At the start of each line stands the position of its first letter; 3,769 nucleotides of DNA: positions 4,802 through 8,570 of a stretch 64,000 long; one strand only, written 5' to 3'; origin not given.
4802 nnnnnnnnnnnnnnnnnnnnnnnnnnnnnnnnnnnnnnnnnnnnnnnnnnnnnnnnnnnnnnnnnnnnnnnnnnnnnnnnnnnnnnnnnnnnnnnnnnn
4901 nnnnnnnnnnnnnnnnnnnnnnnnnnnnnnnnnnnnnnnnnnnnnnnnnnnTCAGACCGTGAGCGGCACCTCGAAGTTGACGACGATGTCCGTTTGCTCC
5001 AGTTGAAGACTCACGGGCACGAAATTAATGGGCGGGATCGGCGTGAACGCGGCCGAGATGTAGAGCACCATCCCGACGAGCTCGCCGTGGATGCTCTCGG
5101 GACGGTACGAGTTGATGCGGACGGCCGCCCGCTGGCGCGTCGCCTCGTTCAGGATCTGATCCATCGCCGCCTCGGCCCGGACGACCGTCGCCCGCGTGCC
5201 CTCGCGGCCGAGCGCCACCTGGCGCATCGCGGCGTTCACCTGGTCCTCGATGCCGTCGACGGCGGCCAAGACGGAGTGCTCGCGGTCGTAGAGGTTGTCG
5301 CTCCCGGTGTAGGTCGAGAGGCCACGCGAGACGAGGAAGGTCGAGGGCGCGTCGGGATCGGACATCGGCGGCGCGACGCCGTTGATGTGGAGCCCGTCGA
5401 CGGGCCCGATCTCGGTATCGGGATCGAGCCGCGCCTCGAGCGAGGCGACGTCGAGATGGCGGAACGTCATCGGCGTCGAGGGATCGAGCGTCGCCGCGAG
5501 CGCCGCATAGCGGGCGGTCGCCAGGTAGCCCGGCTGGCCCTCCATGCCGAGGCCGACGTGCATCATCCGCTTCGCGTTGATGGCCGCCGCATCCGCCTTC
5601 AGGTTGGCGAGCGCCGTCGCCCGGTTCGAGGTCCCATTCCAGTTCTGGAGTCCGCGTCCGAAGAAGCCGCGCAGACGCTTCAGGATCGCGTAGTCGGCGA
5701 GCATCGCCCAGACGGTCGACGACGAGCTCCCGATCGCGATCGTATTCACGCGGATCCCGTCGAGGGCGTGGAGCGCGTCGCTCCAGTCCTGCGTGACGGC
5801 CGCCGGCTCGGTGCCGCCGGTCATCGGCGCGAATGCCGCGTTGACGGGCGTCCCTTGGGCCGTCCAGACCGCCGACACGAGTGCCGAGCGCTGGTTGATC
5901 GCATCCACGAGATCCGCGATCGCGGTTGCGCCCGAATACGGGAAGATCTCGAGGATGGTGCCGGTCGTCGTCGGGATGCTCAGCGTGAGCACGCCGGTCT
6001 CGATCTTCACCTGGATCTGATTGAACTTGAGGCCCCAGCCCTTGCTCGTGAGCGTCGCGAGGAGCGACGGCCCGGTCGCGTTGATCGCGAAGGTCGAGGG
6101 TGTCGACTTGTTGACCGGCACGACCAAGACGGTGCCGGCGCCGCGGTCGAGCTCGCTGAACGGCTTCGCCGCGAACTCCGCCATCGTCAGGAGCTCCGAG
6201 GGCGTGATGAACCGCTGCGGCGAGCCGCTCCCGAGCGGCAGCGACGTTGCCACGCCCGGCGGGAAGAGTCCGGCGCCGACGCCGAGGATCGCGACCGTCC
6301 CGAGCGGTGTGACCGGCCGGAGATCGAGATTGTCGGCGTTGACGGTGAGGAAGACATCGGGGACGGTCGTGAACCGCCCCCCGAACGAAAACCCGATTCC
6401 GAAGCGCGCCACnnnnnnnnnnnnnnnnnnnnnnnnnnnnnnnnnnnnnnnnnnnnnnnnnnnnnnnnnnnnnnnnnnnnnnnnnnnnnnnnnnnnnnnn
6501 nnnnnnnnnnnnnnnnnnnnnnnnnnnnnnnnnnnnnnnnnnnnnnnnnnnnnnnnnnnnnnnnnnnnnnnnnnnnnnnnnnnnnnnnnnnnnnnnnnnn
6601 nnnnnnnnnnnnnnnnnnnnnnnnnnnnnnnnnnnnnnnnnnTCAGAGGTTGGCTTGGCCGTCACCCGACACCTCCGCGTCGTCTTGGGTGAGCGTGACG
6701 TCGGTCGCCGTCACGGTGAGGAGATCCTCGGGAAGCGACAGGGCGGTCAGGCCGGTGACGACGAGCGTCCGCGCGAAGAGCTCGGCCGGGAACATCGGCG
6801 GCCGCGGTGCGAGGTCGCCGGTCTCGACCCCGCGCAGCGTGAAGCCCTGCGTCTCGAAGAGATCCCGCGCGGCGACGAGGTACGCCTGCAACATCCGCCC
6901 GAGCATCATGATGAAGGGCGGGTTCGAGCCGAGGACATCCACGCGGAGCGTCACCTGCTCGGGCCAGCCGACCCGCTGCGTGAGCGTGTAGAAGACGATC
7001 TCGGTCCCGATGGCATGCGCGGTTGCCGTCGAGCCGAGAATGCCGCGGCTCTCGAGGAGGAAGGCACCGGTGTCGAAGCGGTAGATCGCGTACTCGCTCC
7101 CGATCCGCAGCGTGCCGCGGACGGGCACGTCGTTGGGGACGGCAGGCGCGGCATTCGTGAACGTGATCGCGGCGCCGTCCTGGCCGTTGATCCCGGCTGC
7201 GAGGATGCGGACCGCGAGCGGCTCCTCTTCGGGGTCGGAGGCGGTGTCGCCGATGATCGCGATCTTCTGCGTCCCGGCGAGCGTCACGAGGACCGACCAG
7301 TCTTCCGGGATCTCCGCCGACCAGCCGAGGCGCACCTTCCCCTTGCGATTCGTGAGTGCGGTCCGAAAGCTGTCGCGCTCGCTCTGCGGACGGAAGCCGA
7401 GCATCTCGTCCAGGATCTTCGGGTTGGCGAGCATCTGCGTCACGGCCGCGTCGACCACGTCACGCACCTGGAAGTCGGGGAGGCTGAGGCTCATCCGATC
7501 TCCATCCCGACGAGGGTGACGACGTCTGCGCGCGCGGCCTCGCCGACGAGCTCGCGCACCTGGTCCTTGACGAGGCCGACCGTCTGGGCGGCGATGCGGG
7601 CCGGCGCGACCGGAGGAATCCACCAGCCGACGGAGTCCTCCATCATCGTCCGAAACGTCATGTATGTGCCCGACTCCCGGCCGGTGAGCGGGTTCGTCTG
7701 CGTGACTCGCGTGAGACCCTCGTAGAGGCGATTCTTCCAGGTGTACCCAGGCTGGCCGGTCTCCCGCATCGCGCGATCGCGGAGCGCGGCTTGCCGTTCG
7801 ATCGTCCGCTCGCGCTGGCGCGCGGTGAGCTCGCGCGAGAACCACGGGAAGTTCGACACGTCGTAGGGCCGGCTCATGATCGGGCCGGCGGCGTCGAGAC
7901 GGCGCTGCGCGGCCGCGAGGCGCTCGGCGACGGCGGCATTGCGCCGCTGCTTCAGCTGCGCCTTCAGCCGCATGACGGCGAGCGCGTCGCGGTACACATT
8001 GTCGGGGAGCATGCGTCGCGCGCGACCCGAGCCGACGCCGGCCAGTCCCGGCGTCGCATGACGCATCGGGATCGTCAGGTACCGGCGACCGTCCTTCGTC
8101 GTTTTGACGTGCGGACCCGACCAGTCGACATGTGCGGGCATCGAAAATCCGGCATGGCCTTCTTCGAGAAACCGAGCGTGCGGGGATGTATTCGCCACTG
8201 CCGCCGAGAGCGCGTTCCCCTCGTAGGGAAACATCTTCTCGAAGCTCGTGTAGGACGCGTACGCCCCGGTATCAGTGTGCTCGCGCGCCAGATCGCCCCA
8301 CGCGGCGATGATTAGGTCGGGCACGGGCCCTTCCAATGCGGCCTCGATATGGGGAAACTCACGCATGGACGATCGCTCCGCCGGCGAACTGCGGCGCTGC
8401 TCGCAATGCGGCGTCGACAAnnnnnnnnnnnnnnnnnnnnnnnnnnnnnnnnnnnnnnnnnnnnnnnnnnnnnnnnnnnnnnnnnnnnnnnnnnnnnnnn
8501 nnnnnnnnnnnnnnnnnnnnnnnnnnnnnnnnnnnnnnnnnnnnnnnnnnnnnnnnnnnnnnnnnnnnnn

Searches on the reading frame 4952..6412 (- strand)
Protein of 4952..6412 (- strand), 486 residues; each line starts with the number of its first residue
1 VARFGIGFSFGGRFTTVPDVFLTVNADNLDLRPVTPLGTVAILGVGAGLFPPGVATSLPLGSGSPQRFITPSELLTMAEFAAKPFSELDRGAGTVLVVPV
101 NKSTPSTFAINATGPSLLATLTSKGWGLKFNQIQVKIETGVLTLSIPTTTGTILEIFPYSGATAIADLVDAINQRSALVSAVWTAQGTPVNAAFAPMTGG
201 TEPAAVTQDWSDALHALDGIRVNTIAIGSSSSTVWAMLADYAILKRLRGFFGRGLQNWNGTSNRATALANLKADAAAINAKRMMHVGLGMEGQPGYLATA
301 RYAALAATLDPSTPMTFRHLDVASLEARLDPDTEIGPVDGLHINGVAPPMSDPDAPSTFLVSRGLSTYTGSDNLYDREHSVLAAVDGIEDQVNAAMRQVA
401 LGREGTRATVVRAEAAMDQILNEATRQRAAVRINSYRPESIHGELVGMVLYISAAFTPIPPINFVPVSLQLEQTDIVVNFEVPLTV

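Call 7: search_protein_families(library=pfam, max_evalue=0.1, proteins=[window:4952-6412:-])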
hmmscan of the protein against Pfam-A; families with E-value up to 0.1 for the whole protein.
window:4952-6412:- (486 aa): 1 family
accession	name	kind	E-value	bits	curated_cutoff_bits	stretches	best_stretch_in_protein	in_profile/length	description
PF07196.18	Flagellin_IN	-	0.013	16.1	22.7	1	151-188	7-48/55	Flagellin hook IN motif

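Call 8: search_protein_families(library=phrogs, max_evalue=0.1, proteins=[window:4952-6412:-])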
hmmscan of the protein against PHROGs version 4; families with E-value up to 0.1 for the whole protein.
window:4952-6412:- (486 aa): 1 family
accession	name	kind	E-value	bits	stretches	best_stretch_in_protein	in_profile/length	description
phrog_279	-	tail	1.2e-30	107.7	1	73-474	68-485/489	tail sheath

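Call 15: find_homologous_proteins(query=window:4952-6412:-, max_evalue=0.00001)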
Query window:4952-6412:- (486 aa): 37 proteins with E <= 0.00001 among 8000 candidates.
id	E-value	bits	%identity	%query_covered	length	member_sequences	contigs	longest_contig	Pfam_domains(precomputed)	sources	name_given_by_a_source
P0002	0.0e+0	1059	100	100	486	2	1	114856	-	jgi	-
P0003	1.9e-185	635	64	100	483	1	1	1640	-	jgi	jgi:hypothetical protein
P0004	1.2e-176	606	61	99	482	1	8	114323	-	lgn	-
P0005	2.9e-174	598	59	100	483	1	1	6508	-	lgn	-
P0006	1.1e-173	597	60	100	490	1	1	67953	-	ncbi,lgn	-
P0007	1.3e-173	596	58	100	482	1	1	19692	-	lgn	-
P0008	1.4e-173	596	58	100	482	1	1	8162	-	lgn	-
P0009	5.9e-173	594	60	100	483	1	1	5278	-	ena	-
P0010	2.6e-172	592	59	100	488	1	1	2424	-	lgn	-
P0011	1.1e-164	567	56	100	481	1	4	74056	-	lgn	-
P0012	3.5e-164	565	58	100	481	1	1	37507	-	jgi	jgi:hypothetical protein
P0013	5.1e-161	555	56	100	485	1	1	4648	-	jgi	jgi:hypothetical protein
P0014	1.6e-159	550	56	100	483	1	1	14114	-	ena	-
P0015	9.5e-159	547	56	100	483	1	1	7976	-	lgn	-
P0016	2.3e-153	529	53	100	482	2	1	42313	-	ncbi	-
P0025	3.6e-143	496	51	100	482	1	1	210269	-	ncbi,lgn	-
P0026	8.5e-137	475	50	100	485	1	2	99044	-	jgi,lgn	jgi:hypothetical protein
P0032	9.1e-129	448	50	100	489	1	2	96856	-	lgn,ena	-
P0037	1.7e-109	385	47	78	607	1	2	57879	-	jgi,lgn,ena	jgi:hypothetical protein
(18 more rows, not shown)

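Call 17: find_encoding_contigs(protein=P0004, flank=6000, max_places=1)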
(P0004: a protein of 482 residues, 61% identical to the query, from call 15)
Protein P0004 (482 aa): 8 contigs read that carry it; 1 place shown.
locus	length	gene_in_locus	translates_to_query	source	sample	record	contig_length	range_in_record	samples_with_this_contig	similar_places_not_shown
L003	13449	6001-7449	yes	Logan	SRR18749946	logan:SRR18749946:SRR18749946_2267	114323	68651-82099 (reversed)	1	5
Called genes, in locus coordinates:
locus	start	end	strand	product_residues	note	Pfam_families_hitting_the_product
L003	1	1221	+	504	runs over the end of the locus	-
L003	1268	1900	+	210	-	-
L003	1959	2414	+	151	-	-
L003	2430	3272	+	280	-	-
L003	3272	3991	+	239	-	-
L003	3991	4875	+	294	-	-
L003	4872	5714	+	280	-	-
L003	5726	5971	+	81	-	-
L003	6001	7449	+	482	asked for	-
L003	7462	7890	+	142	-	-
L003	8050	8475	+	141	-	-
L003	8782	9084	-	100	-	-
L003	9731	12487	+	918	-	PF01464:SLT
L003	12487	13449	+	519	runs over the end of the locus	-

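Call 18: find_encoding_contigs(protein=P0006, flank=6000, max_places=1)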
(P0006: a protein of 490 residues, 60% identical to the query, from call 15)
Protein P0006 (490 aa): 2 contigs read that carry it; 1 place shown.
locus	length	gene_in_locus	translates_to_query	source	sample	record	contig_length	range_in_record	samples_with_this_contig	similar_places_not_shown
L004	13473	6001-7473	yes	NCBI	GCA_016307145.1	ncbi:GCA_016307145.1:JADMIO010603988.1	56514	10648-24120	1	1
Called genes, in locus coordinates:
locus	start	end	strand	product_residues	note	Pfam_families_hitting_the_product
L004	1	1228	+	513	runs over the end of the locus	PF17236:SU10_MCP (weak)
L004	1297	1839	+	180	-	-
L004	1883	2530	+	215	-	-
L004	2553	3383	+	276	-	-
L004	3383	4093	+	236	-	-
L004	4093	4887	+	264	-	-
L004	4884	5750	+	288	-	-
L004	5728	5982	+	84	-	-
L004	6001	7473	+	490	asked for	-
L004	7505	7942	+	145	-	PF26461:Phi812_tail_tube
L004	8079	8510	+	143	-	-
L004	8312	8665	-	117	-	-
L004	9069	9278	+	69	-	-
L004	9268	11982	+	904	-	PF01464:SLT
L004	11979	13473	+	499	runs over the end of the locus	-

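Call 19: find_encoding_contigs(protein=P0011, flank=6000, max_places=1)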
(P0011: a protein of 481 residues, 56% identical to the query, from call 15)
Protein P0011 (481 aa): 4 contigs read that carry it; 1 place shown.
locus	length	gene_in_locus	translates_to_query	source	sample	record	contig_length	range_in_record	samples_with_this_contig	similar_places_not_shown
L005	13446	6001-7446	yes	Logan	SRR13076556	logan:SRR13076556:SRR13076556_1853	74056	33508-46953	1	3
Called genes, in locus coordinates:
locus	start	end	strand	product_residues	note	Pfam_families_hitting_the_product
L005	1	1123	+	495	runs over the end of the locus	-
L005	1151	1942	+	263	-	PF24922:ACBP4_C (faint), PF06818:Fez1 (weak), PF24161:CCDC39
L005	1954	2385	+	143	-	-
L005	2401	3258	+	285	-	-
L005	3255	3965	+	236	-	-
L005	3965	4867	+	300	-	-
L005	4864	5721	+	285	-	-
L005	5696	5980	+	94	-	-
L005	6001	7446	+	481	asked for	-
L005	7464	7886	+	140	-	PF26461:Phi812_tail_tube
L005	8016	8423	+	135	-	-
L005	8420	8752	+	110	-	-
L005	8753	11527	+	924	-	PF01464:SLT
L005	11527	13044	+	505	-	-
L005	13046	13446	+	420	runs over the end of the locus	PF18946:Apex (weak)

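Call 20: find_encoding_contigs(protein=P0016, flank=6000, max_places=1)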
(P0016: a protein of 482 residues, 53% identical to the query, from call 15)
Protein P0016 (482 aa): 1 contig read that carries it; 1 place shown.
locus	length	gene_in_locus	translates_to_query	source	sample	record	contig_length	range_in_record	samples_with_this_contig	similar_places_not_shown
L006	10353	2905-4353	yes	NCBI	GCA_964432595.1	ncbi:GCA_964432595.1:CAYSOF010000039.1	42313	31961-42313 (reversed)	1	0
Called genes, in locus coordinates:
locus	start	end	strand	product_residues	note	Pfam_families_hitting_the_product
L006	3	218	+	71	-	?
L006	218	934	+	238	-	-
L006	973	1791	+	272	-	-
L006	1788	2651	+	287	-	-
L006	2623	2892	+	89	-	-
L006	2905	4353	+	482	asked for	-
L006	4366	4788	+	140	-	PF26461:Phi812_tail_tube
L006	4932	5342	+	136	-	-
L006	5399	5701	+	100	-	-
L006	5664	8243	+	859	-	PF01464:SLT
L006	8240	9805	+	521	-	-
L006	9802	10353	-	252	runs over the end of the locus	PF13103:TonB_2, PF03544:TonB_C (weak)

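Call 21: find_encoding_contigs(protein=P0012, flank=6000, max_places=1)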
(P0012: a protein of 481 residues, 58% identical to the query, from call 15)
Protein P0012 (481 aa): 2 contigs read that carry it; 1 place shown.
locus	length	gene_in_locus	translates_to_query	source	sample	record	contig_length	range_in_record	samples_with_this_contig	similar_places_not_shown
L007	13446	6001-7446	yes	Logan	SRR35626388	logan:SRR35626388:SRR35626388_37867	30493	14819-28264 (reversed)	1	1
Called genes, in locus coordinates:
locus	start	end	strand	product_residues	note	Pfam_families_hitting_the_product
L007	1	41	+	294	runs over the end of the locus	-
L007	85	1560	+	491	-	-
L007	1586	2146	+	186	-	-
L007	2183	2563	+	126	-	-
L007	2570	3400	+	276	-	-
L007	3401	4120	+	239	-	-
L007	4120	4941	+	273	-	-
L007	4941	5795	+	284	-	-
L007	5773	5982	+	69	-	-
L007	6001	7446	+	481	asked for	-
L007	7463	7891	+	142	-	PF26461:Phi812_tail_tube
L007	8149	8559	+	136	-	-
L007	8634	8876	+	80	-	-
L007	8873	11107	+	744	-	PF01464:SLT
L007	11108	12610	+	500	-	-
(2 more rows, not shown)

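Call 22: find_encoding_contigs(protein=P0025, flank=6000, max_places=1)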
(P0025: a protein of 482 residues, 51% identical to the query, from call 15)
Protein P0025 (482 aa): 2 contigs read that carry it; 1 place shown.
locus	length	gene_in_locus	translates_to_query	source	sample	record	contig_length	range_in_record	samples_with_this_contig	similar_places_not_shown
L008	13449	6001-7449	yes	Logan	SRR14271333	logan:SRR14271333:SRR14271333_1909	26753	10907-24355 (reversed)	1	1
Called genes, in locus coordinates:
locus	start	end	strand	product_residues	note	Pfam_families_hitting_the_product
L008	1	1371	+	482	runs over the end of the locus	-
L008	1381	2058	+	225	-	-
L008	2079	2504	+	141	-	-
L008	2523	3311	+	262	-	-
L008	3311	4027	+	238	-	-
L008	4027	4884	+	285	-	-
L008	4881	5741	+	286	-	-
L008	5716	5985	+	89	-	-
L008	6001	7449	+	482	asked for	-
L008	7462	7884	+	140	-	PF26461:Phi812_tail_tube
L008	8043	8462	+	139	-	-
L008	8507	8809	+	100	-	-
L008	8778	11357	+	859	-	PF01464:SLT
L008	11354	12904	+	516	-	-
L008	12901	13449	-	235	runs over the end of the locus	PF13103:TonB_2, PF03544:TonB_C (weak)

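Call 23: find_encoding_contigs(protein=P0026, flank=6000, max_places=1)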
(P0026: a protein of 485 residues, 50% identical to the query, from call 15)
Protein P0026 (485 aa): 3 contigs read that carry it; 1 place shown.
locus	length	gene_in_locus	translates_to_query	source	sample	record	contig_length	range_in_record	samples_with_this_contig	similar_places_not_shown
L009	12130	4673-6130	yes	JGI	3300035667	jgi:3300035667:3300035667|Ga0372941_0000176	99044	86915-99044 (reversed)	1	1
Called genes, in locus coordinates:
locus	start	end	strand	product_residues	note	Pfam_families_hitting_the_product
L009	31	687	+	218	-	-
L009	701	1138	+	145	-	-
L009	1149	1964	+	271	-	-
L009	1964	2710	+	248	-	-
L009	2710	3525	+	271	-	-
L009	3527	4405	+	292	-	-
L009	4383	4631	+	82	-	-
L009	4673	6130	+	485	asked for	-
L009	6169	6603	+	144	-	PF26461:Phi812_tail_tube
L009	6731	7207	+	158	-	-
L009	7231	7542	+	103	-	-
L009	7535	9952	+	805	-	PF01464:SLT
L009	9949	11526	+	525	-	-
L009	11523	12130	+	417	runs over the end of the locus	-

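Call 24: find_encoding_contigs(protein=P0032, flank=6000, max_places=1)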
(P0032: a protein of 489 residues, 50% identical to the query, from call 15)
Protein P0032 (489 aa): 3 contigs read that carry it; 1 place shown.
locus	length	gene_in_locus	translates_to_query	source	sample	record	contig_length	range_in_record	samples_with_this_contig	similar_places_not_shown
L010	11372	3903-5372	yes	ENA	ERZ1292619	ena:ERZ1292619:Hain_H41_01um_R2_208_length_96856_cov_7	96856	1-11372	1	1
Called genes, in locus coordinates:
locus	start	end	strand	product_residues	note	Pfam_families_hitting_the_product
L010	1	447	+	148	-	?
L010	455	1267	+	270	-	-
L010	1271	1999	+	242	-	-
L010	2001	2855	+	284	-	-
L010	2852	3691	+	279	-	-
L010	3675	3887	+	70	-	-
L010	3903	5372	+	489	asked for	-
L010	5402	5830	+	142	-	PF26461:Phi812_tail_tube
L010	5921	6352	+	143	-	-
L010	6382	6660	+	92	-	-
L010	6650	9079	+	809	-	-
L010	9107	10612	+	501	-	-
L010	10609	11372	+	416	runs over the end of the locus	-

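Call 25: find_encoding_contigs(protein=P0037, flank=6000, max_places=1)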
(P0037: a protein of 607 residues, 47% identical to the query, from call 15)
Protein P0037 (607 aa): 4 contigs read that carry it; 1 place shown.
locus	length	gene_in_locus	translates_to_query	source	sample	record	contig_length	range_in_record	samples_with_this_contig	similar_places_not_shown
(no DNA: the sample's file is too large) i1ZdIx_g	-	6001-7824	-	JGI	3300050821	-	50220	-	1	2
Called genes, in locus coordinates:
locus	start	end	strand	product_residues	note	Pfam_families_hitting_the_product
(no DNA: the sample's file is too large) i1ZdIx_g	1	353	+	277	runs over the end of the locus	PF12773:DZR (weak)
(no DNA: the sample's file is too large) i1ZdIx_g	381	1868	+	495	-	-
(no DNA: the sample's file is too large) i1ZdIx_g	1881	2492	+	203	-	-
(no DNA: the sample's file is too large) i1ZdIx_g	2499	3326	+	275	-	-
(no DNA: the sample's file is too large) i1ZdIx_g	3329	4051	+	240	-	-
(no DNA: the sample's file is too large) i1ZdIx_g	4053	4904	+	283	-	-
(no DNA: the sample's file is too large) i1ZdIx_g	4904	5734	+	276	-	-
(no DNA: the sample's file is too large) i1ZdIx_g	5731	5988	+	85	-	-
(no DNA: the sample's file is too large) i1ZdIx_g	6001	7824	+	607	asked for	-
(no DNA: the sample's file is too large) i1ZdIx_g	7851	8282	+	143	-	PF26461:Phi812_tail_tube (faint)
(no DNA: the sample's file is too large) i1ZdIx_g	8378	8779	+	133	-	-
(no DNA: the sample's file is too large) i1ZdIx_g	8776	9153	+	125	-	-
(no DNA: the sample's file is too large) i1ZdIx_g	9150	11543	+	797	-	PF01464:SLT (weak)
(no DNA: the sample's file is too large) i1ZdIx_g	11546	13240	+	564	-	-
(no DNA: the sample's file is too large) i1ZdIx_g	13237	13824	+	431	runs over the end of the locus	-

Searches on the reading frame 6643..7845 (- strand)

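Call 7: search_protein_families(library=pfam, max_evalue=0.1, proteins=[window:6643-7845:-])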
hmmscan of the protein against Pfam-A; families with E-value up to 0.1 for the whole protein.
window:6643-7845:- (400 aa): 1 family
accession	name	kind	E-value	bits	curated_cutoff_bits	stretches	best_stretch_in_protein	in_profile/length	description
PF23932.1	SP10_terminator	-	0.0038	17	27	1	297-376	181-264/279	Phage termination protein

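Call 8: search_protein_families(library=phrogs, max_evalue=0.1, proteins=[window:6643-7845:-])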
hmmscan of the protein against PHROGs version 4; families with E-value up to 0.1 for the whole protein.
window:6643-7845:- (400 aa): 1 family
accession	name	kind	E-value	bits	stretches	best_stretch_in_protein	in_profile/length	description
phrog_1000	-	unknown function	0.00011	22.8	1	298-376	186-265/280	-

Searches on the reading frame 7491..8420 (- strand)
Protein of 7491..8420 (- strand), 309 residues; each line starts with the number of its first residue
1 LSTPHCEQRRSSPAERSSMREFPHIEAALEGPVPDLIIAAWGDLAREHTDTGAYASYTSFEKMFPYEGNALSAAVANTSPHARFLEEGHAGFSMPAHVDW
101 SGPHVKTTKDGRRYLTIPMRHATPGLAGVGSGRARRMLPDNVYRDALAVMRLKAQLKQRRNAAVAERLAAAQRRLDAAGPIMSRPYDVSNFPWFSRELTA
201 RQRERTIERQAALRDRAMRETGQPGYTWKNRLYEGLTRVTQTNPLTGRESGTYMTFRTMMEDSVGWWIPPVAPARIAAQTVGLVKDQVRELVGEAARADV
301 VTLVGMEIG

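Call 7: search_protein_families(library=pfam, max_evalue=0.1, proteins=[window:7491-8420:-])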
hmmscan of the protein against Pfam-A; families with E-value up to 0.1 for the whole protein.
window:7491-8420:- (309 aa): 0 families

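Call 8: search_protein_families(library=phrogs, max_evalue=0.1, proteins=[window:7491-8420:-])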
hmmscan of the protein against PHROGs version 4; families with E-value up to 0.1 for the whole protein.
window:7491-8420:- (309 aa): 2 families
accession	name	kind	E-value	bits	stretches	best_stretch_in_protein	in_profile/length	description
phrog_16819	-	unknown function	1.3e-23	84.7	1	54-282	51-220/239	-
phrog_17976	-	unknown function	0.0063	17.1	0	103-126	83-106/228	-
